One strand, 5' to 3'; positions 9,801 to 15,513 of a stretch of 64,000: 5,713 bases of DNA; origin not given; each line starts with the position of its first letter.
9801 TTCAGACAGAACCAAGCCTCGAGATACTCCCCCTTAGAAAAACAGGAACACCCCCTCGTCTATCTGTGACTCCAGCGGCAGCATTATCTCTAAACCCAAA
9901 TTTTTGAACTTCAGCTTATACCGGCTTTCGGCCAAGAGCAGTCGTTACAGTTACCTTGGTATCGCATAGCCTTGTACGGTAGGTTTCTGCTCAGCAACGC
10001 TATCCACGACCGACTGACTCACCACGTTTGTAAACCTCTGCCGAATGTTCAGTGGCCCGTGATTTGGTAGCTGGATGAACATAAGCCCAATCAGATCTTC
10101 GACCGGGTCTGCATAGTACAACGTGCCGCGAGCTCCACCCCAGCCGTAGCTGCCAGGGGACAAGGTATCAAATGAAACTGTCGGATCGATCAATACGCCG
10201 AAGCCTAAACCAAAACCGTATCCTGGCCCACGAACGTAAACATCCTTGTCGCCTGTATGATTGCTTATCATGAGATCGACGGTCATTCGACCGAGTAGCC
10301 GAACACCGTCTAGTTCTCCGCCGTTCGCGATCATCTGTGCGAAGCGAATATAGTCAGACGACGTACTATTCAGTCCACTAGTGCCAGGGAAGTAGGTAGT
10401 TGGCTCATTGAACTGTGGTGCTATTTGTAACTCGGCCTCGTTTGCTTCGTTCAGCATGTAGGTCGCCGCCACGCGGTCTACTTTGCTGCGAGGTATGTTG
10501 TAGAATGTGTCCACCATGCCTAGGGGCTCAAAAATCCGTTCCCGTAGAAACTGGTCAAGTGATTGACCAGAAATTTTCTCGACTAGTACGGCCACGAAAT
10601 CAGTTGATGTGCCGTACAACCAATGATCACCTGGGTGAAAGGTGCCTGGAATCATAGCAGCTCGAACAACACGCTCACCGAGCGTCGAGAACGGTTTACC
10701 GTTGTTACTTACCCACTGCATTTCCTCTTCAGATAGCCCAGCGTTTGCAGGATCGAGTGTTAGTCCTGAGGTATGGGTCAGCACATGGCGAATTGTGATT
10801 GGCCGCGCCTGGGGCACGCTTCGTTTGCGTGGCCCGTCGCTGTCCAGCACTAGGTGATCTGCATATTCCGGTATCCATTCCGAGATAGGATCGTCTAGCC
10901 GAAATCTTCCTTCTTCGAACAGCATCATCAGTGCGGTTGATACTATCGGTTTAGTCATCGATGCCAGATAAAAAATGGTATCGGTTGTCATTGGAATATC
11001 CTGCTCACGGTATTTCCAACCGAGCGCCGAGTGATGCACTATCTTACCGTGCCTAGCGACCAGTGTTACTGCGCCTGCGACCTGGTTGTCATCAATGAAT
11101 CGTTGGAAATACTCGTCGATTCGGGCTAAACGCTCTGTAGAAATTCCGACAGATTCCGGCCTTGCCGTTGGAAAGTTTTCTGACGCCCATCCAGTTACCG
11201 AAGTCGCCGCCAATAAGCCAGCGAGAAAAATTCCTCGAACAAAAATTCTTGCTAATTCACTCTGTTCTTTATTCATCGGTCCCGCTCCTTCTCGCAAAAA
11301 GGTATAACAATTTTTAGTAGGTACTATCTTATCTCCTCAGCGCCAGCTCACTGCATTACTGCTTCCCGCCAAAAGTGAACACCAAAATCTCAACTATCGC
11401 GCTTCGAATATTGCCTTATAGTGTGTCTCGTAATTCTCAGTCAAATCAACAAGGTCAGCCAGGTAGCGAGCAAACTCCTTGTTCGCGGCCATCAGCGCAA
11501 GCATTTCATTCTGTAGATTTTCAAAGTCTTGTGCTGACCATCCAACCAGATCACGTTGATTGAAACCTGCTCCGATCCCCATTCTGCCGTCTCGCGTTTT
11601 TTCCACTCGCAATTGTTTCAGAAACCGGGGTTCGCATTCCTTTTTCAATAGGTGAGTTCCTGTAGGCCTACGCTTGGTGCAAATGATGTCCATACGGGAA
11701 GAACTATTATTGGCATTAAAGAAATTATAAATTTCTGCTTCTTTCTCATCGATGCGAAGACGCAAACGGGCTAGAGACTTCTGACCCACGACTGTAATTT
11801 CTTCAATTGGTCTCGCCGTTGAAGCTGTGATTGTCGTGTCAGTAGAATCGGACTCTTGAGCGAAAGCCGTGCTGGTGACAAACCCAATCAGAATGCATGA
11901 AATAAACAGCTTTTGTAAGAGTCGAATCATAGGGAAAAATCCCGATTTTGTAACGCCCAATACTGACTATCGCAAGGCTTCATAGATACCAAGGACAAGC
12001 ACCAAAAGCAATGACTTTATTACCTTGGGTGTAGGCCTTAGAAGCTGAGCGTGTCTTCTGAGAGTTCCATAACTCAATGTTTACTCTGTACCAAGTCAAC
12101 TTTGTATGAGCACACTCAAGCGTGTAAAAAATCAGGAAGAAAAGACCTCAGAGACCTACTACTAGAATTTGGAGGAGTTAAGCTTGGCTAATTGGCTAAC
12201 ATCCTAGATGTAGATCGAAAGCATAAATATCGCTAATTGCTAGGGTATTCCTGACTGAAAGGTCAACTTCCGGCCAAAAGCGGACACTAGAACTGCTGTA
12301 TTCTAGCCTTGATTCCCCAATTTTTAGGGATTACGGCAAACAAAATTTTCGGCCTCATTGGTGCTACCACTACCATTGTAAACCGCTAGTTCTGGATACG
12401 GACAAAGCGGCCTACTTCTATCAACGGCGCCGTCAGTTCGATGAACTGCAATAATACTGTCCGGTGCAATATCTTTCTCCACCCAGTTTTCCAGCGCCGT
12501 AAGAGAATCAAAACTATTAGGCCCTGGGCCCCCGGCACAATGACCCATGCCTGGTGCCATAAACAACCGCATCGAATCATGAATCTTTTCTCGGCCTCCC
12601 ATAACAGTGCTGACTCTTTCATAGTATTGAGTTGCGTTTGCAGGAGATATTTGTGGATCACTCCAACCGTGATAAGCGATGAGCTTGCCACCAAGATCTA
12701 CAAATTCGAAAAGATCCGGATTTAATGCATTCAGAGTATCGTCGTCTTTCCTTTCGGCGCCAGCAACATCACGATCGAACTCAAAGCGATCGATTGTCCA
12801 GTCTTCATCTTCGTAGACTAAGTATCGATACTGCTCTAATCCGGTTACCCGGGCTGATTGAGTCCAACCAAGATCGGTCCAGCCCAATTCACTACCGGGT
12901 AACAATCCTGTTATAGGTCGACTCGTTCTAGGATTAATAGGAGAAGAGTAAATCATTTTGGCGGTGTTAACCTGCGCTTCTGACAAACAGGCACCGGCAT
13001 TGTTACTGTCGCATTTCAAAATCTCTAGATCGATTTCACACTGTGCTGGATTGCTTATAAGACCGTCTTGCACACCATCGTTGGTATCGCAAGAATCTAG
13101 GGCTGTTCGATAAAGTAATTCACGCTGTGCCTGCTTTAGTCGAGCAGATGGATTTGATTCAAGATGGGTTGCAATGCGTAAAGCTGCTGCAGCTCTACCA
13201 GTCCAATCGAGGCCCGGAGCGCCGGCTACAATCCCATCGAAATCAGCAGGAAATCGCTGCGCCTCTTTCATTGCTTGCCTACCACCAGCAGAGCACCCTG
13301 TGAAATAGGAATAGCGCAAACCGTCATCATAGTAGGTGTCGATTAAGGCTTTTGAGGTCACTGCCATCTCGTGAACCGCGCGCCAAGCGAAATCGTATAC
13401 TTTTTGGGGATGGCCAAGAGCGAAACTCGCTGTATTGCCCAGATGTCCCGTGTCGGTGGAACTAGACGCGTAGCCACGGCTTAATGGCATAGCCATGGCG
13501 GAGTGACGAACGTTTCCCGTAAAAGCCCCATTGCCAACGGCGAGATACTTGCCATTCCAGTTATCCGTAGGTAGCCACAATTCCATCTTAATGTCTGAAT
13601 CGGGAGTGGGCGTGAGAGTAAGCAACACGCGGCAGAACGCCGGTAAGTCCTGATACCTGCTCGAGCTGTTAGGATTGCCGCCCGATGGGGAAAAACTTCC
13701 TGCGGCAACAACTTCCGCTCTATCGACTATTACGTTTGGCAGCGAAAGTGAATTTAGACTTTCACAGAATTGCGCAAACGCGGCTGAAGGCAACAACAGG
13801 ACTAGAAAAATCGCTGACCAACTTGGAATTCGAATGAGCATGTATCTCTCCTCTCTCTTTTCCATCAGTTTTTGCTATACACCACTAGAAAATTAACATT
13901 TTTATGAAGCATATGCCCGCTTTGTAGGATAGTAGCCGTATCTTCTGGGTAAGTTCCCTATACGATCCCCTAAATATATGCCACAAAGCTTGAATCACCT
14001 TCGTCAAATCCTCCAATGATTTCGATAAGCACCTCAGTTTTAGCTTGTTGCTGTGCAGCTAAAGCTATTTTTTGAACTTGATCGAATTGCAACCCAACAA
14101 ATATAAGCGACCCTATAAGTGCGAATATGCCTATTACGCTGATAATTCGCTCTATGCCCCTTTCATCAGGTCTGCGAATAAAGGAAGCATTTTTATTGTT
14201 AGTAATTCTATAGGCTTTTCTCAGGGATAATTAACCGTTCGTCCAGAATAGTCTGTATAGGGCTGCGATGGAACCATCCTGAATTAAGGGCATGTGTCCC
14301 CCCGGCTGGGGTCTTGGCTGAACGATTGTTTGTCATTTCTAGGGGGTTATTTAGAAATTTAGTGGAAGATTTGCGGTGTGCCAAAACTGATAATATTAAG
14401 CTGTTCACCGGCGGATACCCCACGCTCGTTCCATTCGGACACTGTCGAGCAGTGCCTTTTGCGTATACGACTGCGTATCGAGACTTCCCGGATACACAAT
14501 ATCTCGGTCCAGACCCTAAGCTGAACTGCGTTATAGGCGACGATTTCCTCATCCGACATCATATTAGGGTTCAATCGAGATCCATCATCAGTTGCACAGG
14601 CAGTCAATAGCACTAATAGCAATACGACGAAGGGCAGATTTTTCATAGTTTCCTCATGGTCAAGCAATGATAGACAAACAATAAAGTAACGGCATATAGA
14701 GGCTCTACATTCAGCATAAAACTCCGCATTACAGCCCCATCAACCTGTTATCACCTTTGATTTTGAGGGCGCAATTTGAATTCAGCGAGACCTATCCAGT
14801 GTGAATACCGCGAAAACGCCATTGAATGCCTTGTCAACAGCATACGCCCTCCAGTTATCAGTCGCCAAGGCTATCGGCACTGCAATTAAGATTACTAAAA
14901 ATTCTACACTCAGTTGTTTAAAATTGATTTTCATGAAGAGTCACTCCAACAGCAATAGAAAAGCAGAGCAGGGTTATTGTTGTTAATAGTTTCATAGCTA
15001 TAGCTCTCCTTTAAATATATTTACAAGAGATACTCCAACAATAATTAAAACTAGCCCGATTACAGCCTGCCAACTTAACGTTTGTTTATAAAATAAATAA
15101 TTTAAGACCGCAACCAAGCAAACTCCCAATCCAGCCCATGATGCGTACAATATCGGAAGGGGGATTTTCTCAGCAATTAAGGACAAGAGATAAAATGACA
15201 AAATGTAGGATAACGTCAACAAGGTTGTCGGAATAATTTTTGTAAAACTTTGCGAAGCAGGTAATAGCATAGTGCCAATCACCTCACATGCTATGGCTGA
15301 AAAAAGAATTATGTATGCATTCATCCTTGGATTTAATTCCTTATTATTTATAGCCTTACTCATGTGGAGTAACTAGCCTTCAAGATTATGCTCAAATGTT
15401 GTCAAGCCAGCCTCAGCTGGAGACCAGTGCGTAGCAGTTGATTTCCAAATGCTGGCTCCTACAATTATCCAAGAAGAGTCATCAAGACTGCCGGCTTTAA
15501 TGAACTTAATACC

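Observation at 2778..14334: Seven co-oriented copies of a ~60-bp intergenic element delimit genes of a one-directional array and end in an integron-like GTTAGGT core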

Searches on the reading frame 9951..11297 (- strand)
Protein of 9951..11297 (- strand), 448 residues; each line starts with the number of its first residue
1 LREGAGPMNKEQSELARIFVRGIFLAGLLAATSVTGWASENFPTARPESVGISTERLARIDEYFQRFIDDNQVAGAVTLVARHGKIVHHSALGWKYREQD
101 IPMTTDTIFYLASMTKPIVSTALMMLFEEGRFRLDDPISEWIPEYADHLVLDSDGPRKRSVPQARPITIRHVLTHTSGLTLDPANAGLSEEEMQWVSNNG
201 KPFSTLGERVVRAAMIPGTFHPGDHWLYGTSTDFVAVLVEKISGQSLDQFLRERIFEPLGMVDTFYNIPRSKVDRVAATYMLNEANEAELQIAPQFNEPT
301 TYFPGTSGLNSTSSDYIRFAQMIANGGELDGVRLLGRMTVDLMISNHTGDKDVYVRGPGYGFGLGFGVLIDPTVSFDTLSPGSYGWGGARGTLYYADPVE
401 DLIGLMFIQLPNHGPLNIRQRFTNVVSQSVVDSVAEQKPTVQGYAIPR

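Call 10: search_protein_families(library=pfam, proteins=[window:9951-11297:-])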
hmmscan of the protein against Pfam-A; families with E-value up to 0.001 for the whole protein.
window:9951-11297:- (448 aa): 1 family
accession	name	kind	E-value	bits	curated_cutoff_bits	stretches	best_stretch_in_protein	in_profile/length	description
PF00144.29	Beta-lactamase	-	7.1e-62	209.9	27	1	60-411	1-311/329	Beta-lactamase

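Call 26: find_encoding_contigs(protein=window:9951-11297:-, flank=10000, max_places=4)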
Protein window:9951-11297:- (448 aa): no gene with exactly this product is on record in the collection.

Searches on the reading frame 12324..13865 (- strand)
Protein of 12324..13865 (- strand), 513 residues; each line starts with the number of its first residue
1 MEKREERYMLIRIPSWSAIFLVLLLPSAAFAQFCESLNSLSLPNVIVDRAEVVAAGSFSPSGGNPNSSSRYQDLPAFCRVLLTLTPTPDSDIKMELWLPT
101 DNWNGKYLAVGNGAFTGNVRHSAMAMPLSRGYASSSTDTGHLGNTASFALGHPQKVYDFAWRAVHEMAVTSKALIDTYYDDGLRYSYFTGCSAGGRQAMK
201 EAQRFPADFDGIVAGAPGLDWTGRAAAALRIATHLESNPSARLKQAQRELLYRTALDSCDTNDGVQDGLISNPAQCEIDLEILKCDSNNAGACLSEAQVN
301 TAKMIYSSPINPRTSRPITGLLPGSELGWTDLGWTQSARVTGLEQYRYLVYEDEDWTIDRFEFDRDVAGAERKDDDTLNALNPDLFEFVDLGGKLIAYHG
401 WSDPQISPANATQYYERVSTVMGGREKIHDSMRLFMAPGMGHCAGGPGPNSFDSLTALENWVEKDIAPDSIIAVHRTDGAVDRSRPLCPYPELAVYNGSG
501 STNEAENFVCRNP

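Call 10: search_protein_families(library=pfam, proteins=[window:12324-13865:-])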
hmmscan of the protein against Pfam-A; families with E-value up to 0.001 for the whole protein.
window:12324-13865:- (513 aa): 2 families
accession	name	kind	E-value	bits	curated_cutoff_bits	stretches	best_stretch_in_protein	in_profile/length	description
PF07519.17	Tannase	-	9.7e-111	371.4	29.8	1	89-510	15-489/490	Tannase and feruloyl esterase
PF00326.27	Peptidase_S9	-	6.7e-06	26.2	22.6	0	172-233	53-114/213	Prolyl oligopeptidase family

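Call 27: find_encoding_contigs(protein=window:12324-13865:-, flank=10000, max_places=4)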
Protein window:12324-13865:- (513 aa): 2 contigs read that carry it; 2 places shown.
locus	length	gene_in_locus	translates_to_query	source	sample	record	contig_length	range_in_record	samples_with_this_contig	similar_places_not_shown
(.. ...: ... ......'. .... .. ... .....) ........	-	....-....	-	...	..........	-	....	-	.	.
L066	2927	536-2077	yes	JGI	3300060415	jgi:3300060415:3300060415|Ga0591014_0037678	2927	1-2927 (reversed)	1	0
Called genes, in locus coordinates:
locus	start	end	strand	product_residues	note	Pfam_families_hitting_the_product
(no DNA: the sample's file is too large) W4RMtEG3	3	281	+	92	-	?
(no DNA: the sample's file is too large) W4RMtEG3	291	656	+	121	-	PF00893:Multi_Drug_Res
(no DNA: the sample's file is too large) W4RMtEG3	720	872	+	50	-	-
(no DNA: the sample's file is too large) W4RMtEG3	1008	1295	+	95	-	-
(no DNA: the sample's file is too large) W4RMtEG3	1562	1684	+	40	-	-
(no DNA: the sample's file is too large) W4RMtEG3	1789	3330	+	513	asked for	PF07519:Tannase, PF00326:Peptidase_S9 (faint)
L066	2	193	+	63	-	?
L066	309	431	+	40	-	-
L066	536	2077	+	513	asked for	PF07519:Tannase, PF00326:Peptidase_S9 (faint)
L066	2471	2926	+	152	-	?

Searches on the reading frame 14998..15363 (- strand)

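Call 10: search_protein_families(library=pfam, proteins=[window:14998-15363:-])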
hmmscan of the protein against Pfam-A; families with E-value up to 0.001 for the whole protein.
window:14998-15363:- (121 aa): 2 families
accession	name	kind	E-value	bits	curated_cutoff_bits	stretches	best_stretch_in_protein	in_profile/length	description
PF00893.25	Multi_Drug_Res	-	2e-21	76.8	23.7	1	16-107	2-93/93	Small Multidrug Resistance protein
PF00892.27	EamA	-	0.00018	22.3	28.2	1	9-115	27-134/135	EamA-like transporter family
